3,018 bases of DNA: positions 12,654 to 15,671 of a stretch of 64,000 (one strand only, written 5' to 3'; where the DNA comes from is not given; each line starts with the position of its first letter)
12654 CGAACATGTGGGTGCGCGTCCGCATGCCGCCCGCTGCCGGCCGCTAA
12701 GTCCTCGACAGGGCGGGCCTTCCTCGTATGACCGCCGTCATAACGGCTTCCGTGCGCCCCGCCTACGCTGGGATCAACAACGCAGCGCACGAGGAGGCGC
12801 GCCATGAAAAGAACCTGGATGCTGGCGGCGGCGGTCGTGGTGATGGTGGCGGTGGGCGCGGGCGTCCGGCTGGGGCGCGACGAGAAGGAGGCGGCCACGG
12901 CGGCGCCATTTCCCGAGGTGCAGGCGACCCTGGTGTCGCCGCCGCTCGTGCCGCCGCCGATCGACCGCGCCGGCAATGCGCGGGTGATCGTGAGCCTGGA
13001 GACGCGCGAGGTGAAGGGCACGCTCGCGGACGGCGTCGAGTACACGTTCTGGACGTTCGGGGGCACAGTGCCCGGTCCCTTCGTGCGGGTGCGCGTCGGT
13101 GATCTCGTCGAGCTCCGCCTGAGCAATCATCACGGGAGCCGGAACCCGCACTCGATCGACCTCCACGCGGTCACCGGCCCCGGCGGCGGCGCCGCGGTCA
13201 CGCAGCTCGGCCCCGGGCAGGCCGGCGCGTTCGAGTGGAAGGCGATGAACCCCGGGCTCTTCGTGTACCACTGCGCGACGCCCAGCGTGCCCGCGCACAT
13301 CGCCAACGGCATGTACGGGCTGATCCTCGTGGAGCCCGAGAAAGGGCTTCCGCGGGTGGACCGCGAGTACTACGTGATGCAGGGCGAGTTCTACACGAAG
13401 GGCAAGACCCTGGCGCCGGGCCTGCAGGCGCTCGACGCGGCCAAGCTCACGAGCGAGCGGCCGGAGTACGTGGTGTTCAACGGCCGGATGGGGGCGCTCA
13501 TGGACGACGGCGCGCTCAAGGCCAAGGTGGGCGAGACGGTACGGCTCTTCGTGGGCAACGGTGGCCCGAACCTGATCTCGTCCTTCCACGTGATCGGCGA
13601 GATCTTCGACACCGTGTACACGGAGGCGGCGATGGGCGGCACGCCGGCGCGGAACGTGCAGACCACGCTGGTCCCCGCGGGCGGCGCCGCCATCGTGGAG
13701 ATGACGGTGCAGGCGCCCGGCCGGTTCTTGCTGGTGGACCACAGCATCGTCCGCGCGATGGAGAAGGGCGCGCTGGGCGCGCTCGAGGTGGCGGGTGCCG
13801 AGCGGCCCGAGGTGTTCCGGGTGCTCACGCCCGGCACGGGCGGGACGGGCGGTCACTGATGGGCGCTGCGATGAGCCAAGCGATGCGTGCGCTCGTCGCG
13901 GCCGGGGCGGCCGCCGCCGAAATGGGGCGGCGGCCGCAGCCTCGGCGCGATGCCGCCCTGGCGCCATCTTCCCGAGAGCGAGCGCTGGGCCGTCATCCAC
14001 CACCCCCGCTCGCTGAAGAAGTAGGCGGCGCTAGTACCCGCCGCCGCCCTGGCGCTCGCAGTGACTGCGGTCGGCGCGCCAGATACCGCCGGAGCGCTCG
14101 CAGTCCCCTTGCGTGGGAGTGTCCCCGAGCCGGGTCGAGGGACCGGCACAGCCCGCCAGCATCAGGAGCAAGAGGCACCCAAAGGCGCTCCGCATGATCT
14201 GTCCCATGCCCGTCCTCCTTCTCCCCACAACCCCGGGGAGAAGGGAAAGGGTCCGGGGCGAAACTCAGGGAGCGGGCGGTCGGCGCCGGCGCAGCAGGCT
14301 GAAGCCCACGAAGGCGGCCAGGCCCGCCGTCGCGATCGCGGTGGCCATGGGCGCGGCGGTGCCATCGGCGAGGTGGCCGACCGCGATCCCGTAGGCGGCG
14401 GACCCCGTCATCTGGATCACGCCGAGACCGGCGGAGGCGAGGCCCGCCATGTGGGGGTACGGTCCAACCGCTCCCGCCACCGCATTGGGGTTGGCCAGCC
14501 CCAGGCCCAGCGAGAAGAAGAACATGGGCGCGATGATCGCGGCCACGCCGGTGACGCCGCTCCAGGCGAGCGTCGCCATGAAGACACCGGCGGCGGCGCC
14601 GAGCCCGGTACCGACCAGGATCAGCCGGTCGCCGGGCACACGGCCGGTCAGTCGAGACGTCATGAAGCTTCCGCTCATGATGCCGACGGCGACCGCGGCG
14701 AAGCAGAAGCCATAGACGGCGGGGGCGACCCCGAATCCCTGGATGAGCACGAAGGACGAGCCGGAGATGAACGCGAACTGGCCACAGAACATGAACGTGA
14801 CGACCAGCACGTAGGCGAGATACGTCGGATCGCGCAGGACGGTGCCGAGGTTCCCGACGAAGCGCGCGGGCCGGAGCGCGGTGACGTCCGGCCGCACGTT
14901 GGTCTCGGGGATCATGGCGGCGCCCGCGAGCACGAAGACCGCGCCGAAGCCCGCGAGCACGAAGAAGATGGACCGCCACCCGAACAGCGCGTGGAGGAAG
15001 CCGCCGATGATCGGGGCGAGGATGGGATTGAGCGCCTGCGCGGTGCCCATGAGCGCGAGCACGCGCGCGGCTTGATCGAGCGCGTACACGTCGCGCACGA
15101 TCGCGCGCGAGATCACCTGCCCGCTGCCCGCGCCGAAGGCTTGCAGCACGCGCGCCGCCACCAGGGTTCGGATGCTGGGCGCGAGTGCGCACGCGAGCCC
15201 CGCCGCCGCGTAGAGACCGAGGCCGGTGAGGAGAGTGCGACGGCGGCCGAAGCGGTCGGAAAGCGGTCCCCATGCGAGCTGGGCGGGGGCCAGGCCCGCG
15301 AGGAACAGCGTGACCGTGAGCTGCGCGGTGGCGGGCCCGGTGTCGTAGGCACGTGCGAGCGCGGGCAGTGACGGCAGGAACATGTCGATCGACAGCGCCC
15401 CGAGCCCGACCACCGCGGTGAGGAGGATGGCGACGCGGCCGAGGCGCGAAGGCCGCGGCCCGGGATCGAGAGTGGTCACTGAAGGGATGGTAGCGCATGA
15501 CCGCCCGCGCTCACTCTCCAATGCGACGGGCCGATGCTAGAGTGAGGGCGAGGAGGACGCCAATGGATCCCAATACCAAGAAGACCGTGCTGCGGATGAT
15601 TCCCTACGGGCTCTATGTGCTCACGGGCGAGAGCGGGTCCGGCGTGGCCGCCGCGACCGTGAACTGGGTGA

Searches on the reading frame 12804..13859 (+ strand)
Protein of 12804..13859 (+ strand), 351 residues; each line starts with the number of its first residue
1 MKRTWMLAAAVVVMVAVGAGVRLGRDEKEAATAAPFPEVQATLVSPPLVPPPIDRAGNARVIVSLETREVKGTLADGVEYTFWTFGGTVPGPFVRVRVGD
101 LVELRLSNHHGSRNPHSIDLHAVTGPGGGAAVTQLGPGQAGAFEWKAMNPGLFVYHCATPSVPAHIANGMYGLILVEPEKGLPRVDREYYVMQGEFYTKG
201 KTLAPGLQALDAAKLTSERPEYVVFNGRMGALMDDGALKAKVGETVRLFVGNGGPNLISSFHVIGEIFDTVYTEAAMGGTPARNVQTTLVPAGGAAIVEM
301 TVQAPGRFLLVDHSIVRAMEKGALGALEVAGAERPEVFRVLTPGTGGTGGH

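Call 46: search_protein_families(library=pfam, proteins=[window:12804-13859:+], max_evalue=0.001)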
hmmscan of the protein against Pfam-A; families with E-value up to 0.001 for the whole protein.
window:12804-13859:+ (351 aa): 2 families
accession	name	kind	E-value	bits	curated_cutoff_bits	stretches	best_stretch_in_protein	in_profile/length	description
PF07732.21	Cu-oxidase_3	-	2.4e-11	44.2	21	1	70-180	5-118/119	Multicopper oxidase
PF07731.20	Cu-oxidase_2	-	6.4e-11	42.6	20.4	1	92-179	33-136/137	Multicopper oxidase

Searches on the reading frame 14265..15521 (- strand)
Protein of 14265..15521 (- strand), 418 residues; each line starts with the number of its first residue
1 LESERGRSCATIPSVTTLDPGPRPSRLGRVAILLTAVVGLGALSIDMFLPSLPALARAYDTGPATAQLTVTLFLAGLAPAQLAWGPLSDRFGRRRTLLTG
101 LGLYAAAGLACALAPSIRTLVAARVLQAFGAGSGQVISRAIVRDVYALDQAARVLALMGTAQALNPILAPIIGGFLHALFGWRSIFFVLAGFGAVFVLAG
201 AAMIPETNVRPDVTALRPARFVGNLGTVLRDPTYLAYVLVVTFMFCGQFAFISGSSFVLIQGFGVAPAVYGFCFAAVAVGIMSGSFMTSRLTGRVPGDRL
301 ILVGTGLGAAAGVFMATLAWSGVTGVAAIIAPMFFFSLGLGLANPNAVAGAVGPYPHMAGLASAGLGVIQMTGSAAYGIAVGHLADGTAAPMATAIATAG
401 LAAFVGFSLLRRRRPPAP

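Call 11: search_protein_families(library=pfam, proteins=[window:14265-15521:-], max_evalue=0.001)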
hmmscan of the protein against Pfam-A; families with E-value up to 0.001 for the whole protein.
window:14265-15521:- (418 aa): 2 families
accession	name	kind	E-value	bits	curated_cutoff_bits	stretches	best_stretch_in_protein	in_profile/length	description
PF07690.21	MFS_1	-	3.7e-45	154.8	33.4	1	37-375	4-344/347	Major Facilitator Superfamily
PF00083.30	Sugar_tr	-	3.1e-07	30.1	22.3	1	67-207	49-194/452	Sugar (and other) transporter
